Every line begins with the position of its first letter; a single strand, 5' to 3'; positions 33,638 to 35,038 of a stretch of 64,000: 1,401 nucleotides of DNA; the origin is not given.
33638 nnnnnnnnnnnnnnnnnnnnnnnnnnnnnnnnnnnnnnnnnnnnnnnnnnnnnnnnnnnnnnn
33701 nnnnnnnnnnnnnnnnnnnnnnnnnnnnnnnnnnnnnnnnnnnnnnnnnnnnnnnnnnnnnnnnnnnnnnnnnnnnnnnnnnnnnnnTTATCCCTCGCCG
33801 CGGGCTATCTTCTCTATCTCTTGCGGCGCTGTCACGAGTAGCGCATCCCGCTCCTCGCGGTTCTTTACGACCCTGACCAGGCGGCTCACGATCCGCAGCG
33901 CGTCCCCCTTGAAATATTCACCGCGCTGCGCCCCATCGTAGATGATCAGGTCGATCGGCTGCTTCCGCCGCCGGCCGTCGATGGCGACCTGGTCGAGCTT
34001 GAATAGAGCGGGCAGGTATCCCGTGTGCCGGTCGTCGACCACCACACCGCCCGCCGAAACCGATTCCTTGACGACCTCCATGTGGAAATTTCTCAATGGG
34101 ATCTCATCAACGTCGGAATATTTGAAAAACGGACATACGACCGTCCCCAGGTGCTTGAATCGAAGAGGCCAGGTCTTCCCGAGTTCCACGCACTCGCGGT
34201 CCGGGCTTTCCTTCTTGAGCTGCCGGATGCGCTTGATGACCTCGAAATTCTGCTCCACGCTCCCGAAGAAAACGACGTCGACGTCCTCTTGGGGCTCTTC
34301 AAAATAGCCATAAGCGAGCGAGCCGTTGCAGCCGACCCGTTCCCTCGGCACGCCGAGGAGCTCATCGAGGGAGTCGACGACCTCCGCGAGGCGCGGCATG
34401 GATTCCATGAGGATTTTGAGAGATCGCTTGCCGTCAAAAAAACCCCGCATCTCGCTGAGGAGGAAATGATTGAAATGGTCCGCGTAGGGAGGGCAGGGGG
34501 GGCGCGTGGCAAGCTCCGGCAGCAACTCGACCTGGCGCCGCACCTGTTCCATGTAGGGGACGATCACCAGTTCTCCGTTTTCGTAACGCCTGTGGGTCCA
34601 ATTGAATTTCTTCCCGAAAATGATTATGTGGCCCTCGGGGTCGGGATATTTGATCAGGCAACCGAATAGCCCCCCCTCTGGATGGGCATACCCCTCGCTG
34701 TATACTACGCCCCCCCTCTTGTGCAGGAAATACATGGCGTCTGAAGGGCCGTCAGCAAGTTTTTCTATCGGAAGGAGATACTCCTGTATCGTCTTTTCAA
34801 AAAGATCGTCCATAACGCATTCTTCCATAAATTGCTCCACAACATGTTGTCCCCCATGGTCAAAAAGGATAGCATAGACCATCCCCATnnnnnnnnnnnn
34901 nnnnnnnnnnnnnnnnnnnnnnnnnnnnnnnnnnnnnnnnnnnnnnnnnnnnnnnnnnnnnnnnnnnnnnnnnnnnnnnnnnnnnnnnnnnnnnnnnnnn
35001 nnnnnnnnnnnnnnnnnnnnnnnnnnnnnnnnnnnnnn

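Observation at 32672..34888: Two-gene operon: nucleotidyltransferase-like protein plus PRTase-fold protein of unknown function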

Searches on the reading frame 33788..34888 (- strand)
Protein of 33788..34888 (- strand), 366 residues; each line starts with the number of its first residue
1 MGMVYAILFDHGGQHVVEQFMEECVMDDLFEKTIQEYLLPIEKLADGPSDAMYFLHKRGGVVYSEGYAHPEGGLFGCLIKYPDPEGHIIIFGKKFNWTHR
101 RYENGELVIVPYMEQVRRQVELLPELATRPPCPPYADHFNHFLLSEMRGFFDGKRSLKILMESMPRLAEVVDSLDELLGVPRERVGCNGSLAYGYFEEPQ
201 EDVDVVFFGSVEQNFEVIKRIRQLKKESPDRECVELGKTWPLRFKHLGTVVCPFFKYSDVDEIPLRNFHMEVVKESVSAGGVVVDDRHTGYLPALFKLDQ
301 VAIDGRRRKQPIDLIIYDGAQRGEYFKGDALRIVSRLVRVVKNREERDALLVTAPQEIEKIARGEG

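Call 3: search_protein_families(library=pfam, proteins=[window:33788-34888:-], max_evalue=1)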
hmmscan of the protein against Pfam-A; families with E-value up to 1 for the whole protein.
window:33788-34888:- (366 aa): 1 family
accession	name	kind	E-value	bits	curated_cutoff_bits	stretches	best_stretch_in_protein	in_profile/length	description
PF01909.29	NTP_transf_2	-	0.11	13.3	21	1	169-262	3-89/93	Nucleotidyltransferase domain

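Call 4: search_protein_families(library=ncbifam, proteins=[window:33788-34888:-], max_evalue=1)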
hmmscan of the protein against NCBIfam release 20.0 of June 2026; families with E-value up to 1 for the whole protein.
window:33788-34888:- (366 aa): 1 family
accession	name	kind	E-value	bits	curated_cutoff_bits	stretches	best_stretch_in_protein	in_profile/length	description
NF047647.1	UXPK-star_dom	domain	0.12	12.7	35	1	113-134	6-27/34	UXPK-star domain-containing selenoprotein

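Call 6: search_protein_families(library=padloc, proteins=[window:33788-34888:-], max_evalue=1)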
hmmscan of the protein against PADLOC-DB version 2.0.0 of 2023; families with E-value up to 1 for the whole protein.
window:33788-34888:- (366 aa): 0 families

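Call 7: search_solved_structures(query=window:33788-34888:-, max_evalue=10)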
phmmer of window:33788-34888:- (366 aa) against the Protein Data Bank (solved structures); distinct sequences matched with E-value up to 10: 1.
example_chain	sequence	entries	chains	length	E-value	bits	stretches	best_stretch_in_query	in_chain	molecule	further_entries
2qg3_A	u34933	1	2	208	1.4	11.1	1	140-218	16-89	UPF0130 protein AF_2059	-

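Call 9: find_homologous_proteins(query=window:33788-34888:-)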
Query window:33788-34888:- (366 aa): 33 proteins with E <= 0.001 among 4912 candidates.
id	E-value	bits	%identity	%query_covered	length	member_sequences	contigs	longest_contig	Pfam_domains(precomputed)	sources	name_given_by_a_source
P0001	8.5e-233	790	99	95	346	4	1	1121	-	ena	-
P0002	1.2e-203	694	86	93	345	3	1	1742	-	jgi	jgi:predicted nucleotidyltransferase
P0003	1.5e-192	658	80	93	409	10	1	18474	-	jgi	-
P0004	9.2e-189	645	79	93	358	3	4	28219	-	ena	-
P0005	1.1e-186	638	79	92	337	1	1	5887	-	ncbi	-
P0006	3.6e-185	633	78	92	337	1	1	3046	-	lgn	-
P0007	2.9e-166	571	71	92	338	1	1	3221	-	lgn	-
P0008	3.7e-166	571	70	93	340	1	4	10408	-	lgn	-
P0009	5.2e-165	567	71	91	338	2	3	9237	-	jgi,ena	-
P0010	8.4e-161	553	70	93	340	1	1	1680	-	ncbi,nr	ncbi:MAG: hypothetical protein NT045_06190 [Candidatus Aureabacteria bacterium]|nr:hypothetical prot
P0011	3.8e-146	505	65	92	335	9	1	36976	-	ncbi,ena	-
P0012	3.6e-143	495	60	90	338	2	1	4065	-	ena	-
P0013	1.2e-142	494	63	92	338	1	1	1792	-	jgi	-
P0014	3.6e-141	489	63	92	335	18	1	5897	-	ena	-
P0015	2.8e-140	486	63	93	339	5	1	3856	-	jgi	jgi:hypothetical protein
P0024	3.2e-85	305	43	92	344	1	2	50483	-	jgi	jgi:hypothetical protein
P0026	2.8e-82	295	43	90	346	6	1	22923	-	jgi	jgi:predicted nucleotidyltransferase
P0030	6.2e-81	290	43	91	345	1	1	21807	-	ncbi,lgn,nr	ncbi:MAG: hypothetical protein NT045_08600 [Candidatus Aureabacteria bacterium]|nr:hypothetical prot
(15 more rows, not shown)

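Call 11: search_protein_families(library=pfam, proteins=[P0024, P0030], max_evalue=1)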
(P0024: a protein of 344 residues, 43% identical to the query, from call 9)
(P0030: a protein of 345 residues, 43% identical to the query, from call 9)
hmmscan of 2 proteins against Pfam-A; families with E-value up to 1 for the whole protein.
P0024 (344 aa): 1 family
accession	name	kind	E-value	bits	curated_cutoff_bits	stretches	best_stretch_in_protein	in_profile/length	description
PF01909.29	NTP_transf_2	-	0.009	16.8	21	1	156-203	12-63/93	Nucleotidyltransferase domain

P0030 (345 aa): 1 family
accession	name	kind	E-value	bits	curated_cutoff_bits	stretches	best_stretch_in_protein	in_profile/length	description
PF01909.29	NTP_transf_2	-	0.084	13.7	21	1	156-192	13-46/93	Nucleotidyltransferase domain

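Call 26: find_encoding_contigs(protein=P0024, flank=6000, max_places=2)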
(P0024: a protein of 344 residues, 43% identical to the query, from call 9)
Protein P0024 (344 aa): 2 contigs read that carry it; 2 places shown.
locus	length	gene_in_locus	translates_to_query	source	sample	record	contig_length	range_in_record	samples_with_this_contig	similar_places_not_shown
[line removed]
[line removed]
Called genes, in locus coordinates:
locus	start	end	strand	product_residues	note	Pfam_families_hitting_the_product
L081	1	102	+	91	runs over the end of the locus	PF03144:GTP_EFTU_D2 (weak)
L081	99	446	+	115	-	-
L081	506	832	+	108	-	-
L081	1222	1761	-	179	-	-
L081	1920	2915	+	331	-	-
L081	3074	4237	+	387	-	PF10473:CENP-F_leu_zip (faint), PF26095:CC_Bre1 (faint)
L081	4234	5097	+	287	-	PF01048:PNP_UDP_1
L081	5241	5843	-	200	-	-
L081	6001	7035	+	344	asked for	-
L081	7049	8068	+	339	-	-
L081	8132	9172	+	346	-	-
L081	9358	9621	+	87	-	-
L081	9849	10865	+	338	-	PF02655:ATP-grasp_3 (weak), PF07478:Dala_Dala_lig_C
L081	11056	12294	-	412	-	PF13428:TPR_14 (faint), PF07719:TPR_2 (faint), PF14559:TPR_19, PF23914:TPR_CcmH_CycH (weak), PF13432:TPR_16 (weak), PF14559:TPR_19, PF13432:TPR_16 (weak), PF13414:TPR_11 (weak), +5 more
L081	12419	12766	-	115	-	PF02452:PemK_toxin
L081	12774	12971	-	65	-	-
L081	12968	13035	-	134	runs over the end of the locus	PF22091:DUF6941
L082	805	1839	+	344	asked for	-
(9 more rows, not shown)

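Call 27: find_encoding_contigs(protein=P0026, flank=6000, max_places=2)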
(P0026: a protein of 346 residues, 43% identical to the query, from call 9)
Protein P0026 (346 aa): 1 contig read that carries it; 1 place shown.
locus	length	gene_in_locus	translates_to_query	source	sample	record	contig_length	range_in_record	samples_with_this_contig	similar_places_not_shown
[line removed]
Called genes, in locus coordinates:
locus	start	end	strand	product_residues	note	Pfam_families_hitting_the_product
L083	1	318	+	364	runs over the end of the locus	PF04055:Radical_SAM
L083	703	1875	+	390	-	-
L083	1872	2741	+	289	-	PF01048:PNP_UDP_1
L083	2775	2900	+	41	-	-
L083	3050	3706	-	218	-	-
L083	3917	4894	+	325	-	-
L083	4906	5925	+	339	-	-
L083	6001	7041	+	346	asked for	-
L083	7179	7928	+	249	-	PF01135:PCMT, PF13489:Methyltransf_23 (weak), PF08241:Methyltransf_11 (weak), PF13649:Methyltransf_25 (weak)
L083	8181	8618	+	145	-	-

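Call 28: find_encoding_contigs(protein=P0030, flank=6000, max_places=2)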
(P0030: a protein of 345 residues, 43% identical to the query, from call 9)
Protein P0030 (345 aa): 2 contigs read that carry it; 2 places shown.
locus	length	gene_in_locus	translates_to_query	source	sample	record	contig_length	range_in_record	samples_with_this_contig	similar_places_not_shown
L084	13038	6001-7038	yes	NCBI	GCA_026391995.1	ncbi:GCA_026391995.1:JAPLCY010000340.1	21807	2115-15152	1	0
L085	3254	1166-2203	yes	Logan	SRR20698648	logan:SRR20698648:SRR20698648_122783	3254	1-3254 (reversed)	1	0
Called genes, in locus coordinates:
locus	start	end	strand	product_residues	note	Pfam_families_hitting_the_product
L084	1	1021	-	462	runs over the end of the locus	PF13231:PMT_2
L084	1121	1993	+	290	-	PF00535:Glycos_transf_2, PF13641:Glyco_tranf_2_3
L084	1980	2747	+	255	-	PF04055:Radical_SAM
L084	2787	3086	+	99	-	-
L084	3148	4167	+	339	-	PF23649:FKBP15 (faint)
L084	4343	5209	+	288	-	PF01048:PNP_UDP_1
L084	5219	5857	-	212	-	-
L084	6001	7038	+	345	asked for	-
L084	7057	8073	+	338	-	-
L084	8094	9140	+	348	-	-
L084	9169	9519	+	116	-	-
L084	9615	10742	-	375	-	PF01168:Ala_racemase_N, PF00842:Ala_racemase_C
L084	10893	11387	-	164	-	-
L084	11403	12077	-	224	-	PF12705:PDDEXK_1 (weak)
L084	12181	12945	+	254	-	PF03767:Acid_phosphat_B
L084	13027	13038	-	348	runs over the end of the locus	PF00485:PRK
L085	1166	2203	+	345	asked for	-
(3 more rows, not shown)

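Call 35: predict_structure(alignment_id=A2)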
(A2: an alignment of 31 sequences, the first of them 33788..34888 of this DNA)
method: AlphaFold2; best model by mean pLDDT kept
length: 366 residues; sequences in the alignment: 31
mean_pLDDT: 91.1   pTM: 0.87
mean pLDDT of the five models: 91.1, 90.9, 88.3, 87.8, 87.7
residues with pLDDT >= 90: 315; 70-90: 20; 50-70: 7; < 50: 24
segments of 3 or more residues with pLDDT < 50: 1-21, 364-366
pLDDT, mean of each block of 10 residues (from residue 1): 30 44 65 96 95 97 97 97 94 95 91 95 96 93 98 98 96 97 96 91 97 98 96 90 95 97 95 98 97 97 96 95 95 98 95 95 60
secondary structure, 60 per line:
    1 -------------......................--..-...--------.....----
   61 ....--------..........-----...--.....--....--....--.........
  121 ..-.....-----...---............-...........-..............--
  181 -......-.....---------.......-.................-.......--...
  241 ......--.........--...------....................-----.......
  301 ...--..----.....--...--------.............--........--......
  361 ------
elements in order: H14-35 E52-56 E61-64 E73-82 E88-90 E93-97 E100-103 E106-109 H112-122 H124-128 E140-143 E147-151 H153-163 H165-178 E185-187 H189-193 E203-209 H211-227 E232-235 E238-246 E249-257 E269-288 E294-303 E312-316 E330-342 E345-352 E358-360

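Call 43: search_protein_families(library=pfam, proteins=[L081:3074-4237:+, L081:5241-5843:-, L081:9358-9621:+, L084:3148-4167:+, L084:9169-9519:+, L081:4234-5097:+], max_evalue=1)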
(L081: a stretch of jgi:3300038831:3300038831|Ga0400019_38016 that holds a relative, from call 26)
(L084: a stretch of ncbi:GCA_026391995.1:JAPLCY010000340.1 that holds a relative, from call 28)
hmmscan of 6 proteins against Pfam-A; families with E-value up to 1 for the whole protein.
L081:3074-4237:+ (387 aa): 34 families (the best 25 are shown)
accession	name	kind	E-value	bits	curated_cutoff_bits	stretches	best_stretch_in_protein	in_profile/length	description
PF10473.14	CENP-F_leu_zip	-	2.1e-05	25.1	34.5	1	185-260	52-127/140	Leucine-rich repeats of kinetochore protein Cenp-F/LEK1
PF08614.16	ATG16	-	7.2e-05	23.5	33.7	1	191-293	73-175/200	Autophagy protein 16 (ATG16)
PF17675.6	APG6_N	-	0.00069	20.5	45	2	185-234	46-95/132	Apg6 coiled-coil region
PF06156.18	YabA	-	0.001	20.1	30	1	334-380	21-67/103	Initiation control protein YabA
PF10234.14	Cluap1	-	0.0012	18.7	25.8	2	212-293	160-238/268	Clusterin-associated protein-1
PF17078.10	SHE3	-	0.0019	18.4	30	1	188-304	27-143/228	SWI5-dependent HO expression protein 3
PF13870.11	CCDC113_CCDC96_CC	-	0.0023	18.1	31.6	1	333-372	89-128/177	CCDC113/CCDC96, coiled-coil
PF19220.6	Rod_CreS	-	0.0034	16.9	100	1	210-376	94-257/359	Crescentin, rod domain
PF00261.25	Tropomyosin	-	0.005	16.8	38.6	1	190-305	123-238/242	Tropomyosin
PF06005.17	ZapB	-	0.0063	17.4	31.5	1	229-292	6-69/71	Cell division protein ZapB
PF07889.17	DUF1664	-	0.0079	16.7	34.6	0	232-293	50-111/124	Protein of unknown function (DUF1664)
PF05531.17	NPV_P10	-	0.012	16.5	29.8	1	182-224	8-50/75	Nucleopolyhedrovirus P10 protein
PF14915.12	CCDC144C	-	0.012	14.7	35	1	184-309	405-522/534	CCDC144C protein coiled-coil region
PF18595.6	Nuf2_DHR10-like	-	0.014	15.8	28.4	1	334-375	63-104/117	Nuf2, DHR10-like domain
PF25026.1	Asd-4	-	0.015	15.9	29.1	1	228-276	30-78/80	Asd-4-like domain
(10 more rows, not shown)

L081:5241-5843:- (200 aa): 1 family
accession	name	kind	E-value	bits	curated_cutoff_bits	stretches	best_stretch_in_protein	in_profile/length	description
PF19476.4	DUF6013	-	0.014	15.5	32.6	1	29-87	124-181/184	Family of unknown function (DUF6013)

L081:9358-9621:+ (87 aa): 1 family
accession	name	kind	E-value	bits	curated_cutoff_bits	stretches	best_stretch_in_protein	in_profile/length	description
PF03116.20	NQR2_RnfD_RnfE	-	0.087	12.6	27.7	1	51-86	252-287/296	NQR2, RnfD, RnfE family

L084:3148-4167:+ (339 aa): 9 families
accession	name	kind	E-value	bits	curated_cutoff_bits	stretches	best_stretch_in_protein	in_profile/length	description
PF04977.20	DivIC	-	0.026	14.8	28.9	1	285-319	19-53/80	Septum formation initiator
PF25764.1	KIF21A_4th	-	0.04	14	33.1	1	184-263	54-130/183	KIF21A-like domain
PF13271.11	DUF4062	-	0.077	13.6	24.7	0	40-68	45-73/82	Domain of unknown function (DUF4062)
PF06005.17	ZapB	-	0.09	13.7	31.5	1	283-318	4-39/71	Cell division protein ZapB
PF09762.14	CCDC93_CC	-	0.1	12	30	1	201-318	111-225/429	CCDC93 coiled-coil domain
PF07439.16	DUF1515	-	0.12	12.8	22.2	1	182-217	31-66/113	Protein of unknown function (DUF1515)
PF05859.17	Mis12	-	0.12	12.5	25.7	1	230-316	112-202/231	Mis12 protein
PF21007.2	FBF1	-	0.23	10.4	45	1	196-318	234-352/524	Fas-binding factor 1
PF25450.1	Rab11-FIP3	-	0.35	11.6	31.9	1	192-264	55-123/125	Rab11-FIP3-like domain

L084:9169-9519:+ (116 aa): 1 family
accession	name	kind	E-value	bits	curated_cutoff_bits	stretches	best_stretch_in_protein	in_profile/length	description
PF03116.20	NQR2_RnfD_RnfE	-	0.0022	17.9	27.7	1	72-115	244-287/296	NQR2, RnfD, RnfE family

L081:4234-5097:+ (287 aa): 1 family
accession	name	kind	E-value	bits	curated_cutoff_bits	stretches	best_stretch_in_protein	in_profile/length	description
PF01048.26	PNP_UDP_1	-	1.4e-41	142.9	25.1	1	5-243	1-231/233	Phosphorylase superfamily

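Call 45: search_protein_families(library=ncbifam, proteins=[L081:4234-5097:+, L084:4343-5209:+], max_evalue=0.001)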
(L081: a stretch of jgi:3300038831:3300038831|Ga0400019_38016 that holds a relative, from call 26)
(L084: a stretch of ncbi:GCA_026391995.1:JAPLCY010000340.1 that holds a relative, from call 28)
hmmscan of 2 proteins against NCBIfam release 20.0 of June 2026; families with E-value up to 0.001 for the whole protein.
L081:4234-5097:+ (287 aa): 11 families
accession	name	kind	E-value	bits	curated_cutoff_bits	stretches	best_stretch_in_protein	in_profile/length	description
NF005657.0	PRK07432.1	equivalog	3e-123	410.6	453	1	2-286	2-290/291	S-methyl-5'-thioadenosine phosphorylase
NF006492.0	PRK08931.1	equivalog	6.9e-116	386.7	437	1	4-286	4-289/291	S-methyl-5'-thioadenosine phosphorylase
NF006334.0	PRK08564.1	equivalog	1.3e-96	322.8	382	1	4-263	8-266/267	S-methyl-5'-thioadenosine phosphorylase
TIGR01694.1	MTAP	equivalog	1.6e-93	312.5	274.85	1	6-246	2-240/240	S-methyl-5'-thioadenosine phosphorylase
NF005876.0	PRK07823.1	equivalog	1.4e-75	253.8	306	1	4-261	6-259/267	S-methyl-5'-thioadenosine phosphorylase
NF006599.0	PRK09136.1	equivalog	2.1e-60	204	223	1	6-243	4-243/247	S-methyl-5'-thioinosine phosphorylase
NF006054.0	PRK08202.1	equivalog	9.4e-20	71.2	218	1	38-245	66-272/274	purine-nucleoside phosphorylase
TIGR01697.1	PNPH-PUNA-XAPA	subfamily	1.3e-16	60.7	197.1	1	38-242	42-244/247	inosine/guanosine/xanthosine phosphorylase family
TIGR01700.1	PNPH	equivalog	3.1e-14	53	293.35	1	39-239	43-243/249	purine nucleoside phosphorylase I, inosine and guanosine-specific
TIGR01698.1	PUNP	equivalog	1.8e-12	47.2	302.6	1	40-211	44-212/245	purine-nucleoside phosphorylase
TIGR01699.1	XAPA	equivalog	3.9e-05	23.4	370.9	1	39-208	43-212/248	xanthosine phosphorylase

L084:4343-5209:+ (288 aa): 11 families
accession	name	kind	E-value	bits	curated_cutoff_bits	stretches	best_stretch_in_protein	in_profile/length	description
NF005657.0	PRK07432.1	equivalog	1.8e-117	391.6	453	1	1-286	1-290/291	S-methyl-5'-thioadenosine phosphorylase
NF006492.0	PRK08931.1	equivalog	4.8e-109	364.2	437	1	2-287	2-290/291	S-methyl-5'-thioadenosine phosphorylase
TIGR01694.1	MTAP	equivalog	8.7e-92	306.8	274.85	1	6-245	2-239/240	S-methyl-5'-thioadenosine phosphorylase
NF006334.0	PRK08564.1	equivalog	4.5e-90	301.4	382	1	4-264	8-267/267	S-methyl-5'-thioadenosine phosphorylase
NF005876.0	PRK07823.1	equivalog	4.3e-74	249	306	1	4-260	6-258/267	S-methyl-5'-thioadenosine phosphorylase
NF006599.0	PRK09136.1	equivalog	1.7e-60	204.3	223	1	6-243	4-243/247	S-methyl-5'-thioinosine phosphorylase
NF006054.0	PRK08202.1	equivalog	1.2e-18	67.6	218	1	40-244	68-271/274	purine-nucleoside phosphorylase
TIGR01697.1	PNPH-PUNA-XAPA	subfamily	6.5e-17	61.7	197.1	1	40-242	44-244/247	inosine/guanosine/xanthosine phosphorylase family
TIGR01700.1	PNPH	equivalog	2.6e-14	53.3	293.35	1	40-243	44-247/249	purine nucleoside phosphorylase I, inosine and guanosine-specific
TIGR01698.1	PUNP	equivalog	2.7e-11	43.4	302.6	1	39-211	43-212/245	purine-nucleoside phosphorylase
TIGR01699.1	XAPA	equivalog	5.6e-06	26.1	370.9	1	40-209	44-213/248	xanthosine phosphorylase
